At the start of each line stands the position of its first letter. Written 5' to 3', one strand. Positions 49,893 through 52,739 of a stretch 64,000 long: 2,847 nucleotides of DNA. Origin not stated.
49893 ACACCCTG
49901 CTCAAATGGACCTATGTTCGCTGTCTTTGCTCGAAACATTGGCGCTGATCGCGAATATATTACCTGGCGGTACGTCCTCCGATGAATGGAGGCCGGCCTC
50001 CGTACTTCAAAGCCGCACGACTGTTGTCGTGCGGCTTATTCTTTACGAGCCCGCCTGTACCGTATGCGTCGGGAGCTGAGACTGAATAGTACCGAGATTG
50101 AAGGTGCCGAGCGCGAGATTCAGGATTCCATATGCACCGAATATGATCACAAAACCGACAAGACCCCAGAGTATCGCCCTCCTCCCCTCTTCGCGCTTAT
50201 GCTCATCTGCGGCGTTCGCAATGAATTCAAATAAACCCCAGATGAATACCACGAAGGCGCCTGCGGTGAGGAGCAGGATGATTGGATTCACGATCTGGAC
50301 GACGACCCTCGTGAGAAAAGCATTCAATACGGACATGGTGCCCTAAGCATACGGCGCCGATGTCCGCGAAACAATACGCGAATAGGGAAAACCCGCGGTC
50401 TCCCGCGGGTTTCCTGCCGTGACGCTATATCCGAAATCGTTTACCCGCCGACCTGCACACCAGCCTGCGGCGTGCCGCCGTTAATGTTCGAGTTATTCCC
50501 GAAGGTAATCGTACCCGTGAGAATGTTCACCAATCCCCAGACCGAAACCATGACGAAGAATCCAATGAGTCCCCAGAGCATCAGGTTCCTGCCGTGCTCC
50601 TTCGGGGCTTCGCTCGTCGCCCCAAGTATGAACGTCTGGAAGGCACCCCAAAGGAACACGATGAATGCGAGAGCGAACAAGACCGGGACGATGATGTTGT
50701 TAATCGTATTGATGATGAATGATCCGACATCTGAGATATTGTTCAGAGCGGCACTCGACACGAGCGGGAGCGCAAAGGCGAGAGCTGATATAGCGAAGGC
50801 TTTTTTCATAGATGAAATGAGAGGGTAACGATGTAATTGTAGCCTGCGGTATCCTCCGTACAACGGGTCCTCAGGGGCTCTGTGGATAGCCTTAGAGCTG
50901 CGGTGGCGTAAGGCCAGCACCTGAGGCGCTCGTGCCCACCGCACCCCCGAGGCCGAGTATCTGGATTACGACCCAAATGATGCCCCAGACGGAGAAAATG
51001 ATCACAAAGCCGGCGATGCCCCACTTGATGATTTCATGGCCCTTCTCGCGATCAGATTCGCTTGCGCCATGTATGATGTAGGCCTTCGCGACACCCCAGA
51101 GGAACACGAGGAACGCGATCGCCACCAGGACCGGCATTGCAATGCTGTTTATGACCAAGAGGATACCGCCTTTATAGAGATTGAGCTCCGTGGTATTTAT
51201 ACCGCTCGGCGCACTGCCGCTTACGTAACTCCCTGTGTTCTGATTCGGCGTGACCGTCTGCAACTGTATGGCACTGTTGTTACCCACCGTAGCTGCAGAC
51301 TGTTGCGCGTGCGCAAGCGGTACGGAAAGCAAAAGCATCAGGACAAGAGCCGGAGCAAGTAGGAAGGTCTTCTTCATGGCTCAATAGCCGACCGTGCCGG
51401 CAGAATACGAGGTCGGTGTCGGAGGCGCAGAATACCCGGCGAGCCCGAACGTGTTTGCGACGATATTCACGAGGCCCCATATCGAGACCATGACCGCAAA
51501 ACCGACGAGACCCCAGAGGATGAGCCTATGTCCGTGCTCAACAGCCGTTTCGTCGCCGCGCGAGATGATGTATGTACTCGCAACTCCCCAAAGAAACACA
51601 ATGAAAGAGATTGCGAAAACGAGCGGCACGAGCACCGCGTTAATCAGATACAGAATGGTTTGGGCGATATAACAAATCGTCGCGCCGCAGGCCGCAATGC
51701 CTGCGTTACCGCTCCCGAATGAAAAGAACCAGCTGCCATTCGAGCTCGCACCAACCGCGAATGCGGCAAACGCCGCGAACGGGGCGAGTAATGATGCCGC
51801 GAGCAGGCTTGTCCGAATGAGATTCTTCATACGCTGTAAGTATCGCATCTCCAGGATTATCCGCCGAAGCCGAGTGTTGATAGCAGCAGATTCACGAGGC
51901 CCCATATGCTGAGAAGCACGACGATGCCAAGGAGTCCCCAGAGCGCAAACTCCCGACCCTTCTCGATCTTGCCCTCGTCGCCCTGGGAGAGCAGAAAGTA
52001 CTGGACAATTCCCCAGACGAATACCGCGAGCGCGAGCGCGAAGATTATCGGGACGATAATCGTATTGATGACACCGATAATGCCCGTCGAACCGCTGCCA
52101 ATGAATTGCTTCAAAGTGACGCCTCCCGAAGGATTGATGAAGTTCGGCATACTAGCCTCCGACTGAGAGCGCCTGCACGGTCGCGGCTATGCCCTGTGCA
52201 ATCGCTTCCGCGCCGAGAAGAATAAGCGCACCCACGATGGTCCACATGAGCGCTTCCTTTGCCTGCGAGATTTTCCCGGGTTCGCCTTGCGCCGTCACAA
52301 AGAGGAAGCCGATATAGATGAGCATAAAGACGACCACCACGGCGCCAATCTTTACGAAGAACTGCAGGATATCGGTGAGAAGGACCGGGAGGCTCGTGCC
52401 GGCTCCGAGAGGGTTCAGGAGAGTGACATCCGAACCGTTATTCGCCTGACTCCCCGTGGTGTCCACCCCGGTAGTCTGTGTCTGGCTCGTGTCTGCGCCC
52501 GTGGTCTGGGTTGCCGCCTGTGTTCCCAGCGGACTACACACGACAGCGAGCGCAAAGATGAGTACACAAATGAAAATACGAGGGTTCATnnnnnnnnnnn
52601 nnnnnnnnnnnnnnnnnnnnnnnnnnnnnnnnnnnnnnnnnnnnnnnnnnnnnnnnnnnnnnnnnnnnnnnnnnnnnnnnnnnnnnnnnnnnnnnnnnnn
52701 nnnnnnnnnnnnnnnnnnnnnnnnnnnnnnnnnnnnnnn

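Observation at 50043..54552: Tight operon of five tandem TrbC/VirB2-like pilin paralogs behind an SBP-like secreted protein and a SAM methyltransferase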

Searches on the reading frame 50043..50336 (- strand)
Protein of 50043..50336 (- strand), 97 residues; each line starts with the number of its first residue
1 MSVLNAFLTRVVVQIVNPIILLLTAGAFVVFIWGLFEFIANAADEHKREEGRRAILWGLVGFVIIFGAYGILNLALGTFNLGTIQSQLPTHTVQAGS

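Call 3: search_protein_families(library=pfam, max_evalue=0.1, proteins=[window:50043-50336:-])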
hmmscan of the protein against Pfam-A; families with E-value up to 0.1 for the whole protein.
window:50043-50336:- (97 aa): 4 families
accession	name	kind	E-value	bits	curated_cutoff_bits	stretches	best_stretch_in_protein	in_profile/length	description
PF18895.5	T4SS_pilin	-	1.1e-09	38.6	26.6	1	9-74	6-70/71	Type IV secretion system pilin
PF01036.24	Bac_rhodopsin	-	0.038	13.9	24.6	1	22-87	132-196/224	Bacteriorhodopsin-like protein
PF07219.19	HemY_N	-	0.089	13.4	31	0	8-60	16-68/107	HemY protein N-terminus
PF03350.21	UPF0114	-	0.098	13.4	23.1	0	9-49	43-83/117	Uncharacterized protein family, UPF0114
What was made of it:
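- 50043..50336 (-): P6: 97-aa pilin-like 2-TM protein with no signal peptide. It is the last gene of the array and is highly conserved. PF18895 at 38.6 bits (call 3).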

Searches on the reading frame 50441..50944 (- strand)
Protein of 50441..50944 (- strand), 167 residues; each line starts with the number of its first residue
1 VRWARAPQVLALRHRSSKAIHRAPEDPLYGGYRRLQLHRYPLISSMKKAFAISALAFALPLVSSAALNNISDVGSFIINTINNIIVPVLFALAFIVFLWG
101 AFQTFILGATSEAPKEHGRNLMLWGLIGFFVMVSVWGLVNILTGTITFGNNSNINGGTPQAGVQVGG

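Call 3: search_protein_families(library=pfam, max_evalue=0.1, proteins=[window:50441-50944:-])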
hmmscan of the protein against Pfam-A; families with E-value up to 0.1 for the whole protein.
window:50441-50944:- (167 aa): 2 families
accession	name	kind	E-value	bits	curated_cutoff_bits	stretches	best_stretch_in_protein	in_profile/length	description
PF18895.5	T4SS_pilin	-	3.7e-09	37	26.6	1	77-142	8-71/71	Type IV secretion system pilin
PF03994.20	DUF350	-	0.081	13.4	26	1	120-166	73-119/133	Domain of Unknown Function (DUF350)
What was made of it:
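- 50441..50809 (-): P5: 122-aa pilin-like protein with a signal peptide. It is the most conserved member and a candidate major subunit. PF18895 at 37.0 bits (call 3).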

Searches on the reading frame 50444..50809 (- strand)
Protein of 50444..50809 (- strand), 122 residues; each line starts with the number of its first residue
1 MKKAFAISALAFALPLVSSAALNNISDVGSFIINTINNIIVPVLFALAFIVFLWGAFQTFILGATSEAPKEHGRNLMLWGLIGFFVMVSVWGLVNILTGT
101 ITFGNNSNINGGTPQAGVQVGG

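Call 54: search_solved_structures(query=A4, max_evalue=10, show_alignments=2)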
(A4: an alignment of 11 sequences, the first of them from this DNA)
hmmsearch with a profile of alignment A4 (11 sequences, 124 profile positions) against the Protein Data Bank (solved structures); distinct sequences matched with E-value up to 10: 1.
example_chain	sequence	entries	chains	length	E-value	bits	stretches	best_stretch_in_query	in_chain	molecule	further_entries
9hmf_O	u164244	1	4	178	0.18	14.8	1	67-106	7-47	Flagellar protein FliL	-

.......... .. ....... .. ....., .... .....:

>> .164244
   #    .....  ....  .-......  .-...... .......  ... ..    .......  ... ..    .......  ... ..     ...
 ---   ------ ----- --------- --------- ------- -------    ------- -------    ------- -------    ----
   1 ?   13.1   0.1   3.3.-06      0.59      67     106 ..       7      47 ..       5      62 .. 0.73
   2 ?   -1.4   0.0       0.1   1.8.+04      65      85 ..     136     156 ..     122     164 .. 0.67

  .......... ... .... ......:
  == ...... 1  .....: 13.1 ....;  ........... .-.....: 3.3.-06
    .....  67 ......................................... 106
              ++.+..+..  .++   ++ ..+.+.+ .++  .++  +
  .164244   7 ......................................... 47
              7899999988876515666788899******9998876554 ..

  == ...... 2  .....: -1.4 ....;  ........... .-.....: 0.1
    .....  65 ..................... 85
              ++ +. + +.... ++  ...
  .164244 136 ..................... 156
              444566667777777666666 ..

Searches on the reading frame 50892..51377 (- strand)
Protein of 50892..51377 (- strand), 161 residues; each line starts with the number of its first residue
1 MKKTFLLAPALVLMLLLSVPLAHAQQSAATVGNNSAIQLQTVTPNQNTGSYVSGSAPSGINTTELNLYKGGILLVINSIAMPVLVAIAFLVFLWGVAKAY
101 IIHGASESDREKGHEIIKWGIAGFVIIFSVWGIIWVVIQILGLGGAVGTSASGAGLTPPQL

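Call 3: search_protein_families(library=pfam, max_evalue=0.1, proteins=[window:50892-51377:-])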
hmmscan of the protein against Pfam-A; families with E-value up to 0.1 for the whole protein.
window:50892-51377:- (161 aa): 2 families
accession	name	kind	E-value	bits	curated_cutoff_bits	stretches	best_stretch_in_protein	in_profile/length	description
PF18895.5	T4SS_pilin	-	3e-09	37.2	26.6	1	76-134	12-68/71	Type IV secretion system pilin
PF11177.13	DUF2964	-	0.027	15.1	24.2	1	83-131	9-58/62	Protein of unknown function (DUF2964)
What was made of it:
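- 50892..51377 (-): P4: 161-aa pilin-like protein with a signal peptide and a variable N-terminal spacer. It is the least conserved member. PF18895 at 37.2 bits (call 3).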

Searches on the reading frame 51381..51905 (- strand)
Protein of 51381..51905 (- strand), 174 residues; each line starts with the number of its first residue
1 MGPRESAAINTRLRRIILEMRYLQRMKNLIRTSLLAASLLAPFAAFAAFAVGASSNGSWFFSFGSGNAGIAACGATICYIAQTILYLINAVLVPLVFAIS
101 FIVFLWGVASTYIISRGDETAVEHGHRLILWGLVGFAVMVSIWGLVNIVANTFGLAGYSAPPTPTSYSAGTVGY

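Call 3: search_protein_families(library=pfam, max_evalue=0.1, proteins=[window:51381-51905:-])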
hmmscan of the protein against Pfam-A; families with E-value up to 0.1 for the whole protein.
window:51381-51905:- (174 aa): 1 family
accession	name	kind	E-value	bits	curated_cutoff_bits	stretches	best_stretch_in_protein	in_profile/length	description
PF18895.5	T4SS_pilin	-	0.0003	21.2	26.6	1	82-149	6-71/71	Type IV secretion system pilin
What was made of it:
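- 51381..51830 (-): P3: roughly 149-aa pilin-like protein with a signal peptide. An alternative start lies at 51848; the maximal ORF runs to 51905. PF18895 at 21.2 bits, below the gathering score (call 3).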

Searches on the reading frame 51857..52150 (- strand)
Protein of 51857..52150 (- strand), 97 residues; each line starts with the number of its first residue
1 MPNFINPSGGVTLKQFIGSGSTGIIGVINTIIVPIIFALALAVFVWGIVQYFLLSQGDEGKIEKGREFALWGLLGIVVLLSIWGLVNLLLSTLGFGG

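Call 3: search_protein_families(library=pfam, max_evalue=0.1, proteins=[window:51857-52150:-])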
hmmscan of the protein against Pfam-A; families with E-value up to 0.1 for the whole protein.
window:51857-52150:- (97 aa): 1 family
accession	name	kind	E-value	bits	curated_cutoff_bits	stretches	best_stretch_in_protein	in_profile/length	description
PF18895.5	T4SS_pilin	-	2.7e-10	40.6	26.6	1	21-89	5-71/71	Type IV secretion system pilin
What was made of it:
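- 51857..52150 (-): P2: 97-aa pilin-like 2-TM protein with no signal peptide. PF18895 at 40.6 bits (call 3).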

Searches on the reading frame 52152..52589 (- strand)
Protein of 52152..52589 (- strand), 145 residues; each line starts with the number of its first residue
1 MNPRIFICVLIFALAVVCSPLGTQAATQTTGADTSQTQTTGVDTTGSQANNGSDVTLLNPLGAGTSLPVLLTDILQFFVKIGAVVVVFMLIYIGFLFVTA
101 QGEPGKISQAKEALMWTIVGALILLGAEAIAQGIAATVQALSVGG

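Call 3: search_protein_families(library=pfam, max_evalue=0.1, proteins=[window:52152-52589:-])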
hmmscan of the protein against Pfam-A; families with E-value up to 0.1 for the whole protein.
window:52152-52589:- (145 aa): 5 families
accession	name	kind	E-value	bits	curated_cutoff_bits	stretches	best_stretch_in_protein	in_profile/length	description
PF18895.5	T4SS_pilin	-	1.7e-09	38.1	26.6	1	65-131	3-68/71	Type IV secretion system pilin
PF04956.18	TrbC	-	6e-05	23.6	27.9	1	70-134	40-98/98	TrbC/VIRB2 pilin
PF21827.1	New_glue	-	0.0012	19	31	1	6-50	3-47/94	New glue protein family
PF14351.11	DUF4401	-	0.0034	17.3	30.4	1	9-144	140-252/307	Domain of unknown function (DUF4401)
PF04290.18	DctQ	-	0.073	13.4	28.3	0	67-141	57-130/132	Tripartite ATP-independent periplasmic transporters, DctQ component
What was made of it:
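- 52152..52589 (-): P1: a signal-peptide-bearing, Thr/Gln-rich pilin-like protein of 145 aa. It is the most TrbC/VirB2-like member and the outlier of the set. PF18895 at 38.1 bits and PF04956 TrbC at 23.6 bits (call 3).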

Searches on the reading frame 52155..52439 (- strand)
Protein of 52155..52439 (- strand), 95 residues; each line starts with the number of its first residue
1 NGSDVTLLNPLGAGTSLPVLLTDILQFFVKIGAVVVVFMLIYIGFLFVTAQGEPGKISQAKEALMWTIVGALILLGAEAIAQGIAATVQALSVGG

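Call 53: search_solved_structures(query=A3, max_evalue=10, show_alignments=2)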
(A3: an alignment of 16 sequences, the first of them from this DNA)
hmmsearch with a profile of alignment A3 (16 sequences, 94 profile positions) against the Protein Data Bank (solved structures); distinct sequences matched with E-value up to 10: 1.
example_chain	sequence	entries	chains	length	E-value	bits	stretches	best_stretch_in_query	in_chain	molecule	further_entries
5z62_B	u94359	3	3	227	0.34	14.3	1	35-75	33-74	Cytochrome c oxidase subunit 2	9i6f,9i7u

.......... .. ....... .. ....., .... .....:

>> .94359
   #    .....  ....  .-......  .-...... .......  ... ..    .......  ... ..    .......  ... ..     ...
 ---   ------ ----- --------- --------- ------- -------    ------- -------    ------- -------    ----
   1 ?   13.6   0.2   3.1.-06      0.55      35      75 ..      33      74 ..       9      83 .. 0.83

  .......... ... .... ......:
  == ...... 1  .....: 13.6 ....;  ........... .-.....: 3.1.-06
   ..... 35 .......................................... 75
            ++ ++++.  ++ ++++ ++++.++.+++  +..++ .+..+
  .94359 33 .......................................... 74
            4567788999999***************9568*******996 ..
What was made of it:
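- The pilin profiles find no solved VirB2/TraA pilin by sequence (calls 53, 54).
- Tried and rejected: Profile searches of the pilin alignments against PDB sequences gave only chance hits: COX2 and FliL (calls 53, 54).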

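Call 67: search_protein_families(library=pfam, alignment_id=A3, max_evalue=0.01)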
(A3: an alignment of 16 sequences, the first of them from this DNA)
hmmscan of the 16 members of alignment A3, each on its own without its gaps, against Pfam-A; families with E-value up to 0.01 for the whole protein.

A. member 1, seq(95 aa): 2 families
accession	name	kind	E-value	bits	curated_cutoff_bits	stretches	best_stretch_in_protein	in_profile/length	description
PF18895.5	T4SS_pilin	-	4.9e-10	39.8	26.6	1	15-81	3-68/71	Type IV secretion system pilin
PF04956.18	TrbC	-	1.7e-05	25.3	27.9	1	20-84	40-98/98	TrbC/VIRB2 pilin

B. families by the number of members that match (of 16 scanned): 11 families
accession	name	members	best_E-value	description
PF18895.5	T4SS_pilin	16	4.9e-10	Type IV secretion system pilin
PF04956.18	TrbC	15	2.3e-07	TrbC/VIRB2 pilin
PF02790.20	COX2_TM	5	0.00061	Cytochrome C oxidase subunit II, transmembrane domain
PF01554.23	MatE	2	0.0019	MatE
PF04290.18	DctQ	2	0.0021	Tripartite ATP-independent periplasmic transporters, DctQ component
PF05552.17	MS_channel_1st_1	1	0.00098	Mechanosensitive ion channel, conserved TM helix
PF04515.18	Choline_transpo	1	0.0021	Plasma-membrane choline transporter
PF09925.14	DUF2157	1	0.0031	Predicted membrane protein (DUF2157)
PF06687.17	SUR7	1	0.0038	SUR7/PalI family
PF14351.11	DUF4401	1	0.0044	Domain of unknown function (DUF4401)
PF13491.11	FtsK_4TM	1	0.0095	4TM region of DNA translocase FtsK/SpoIIIE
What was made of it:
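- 52152..52589 (-): 15 of 16 orthologues hit TrbC at E<=0.01 (call 67).
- P1 orthologues hit both PF18895 (16/16) and TrbC PF04956 (15/16) (call 67).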
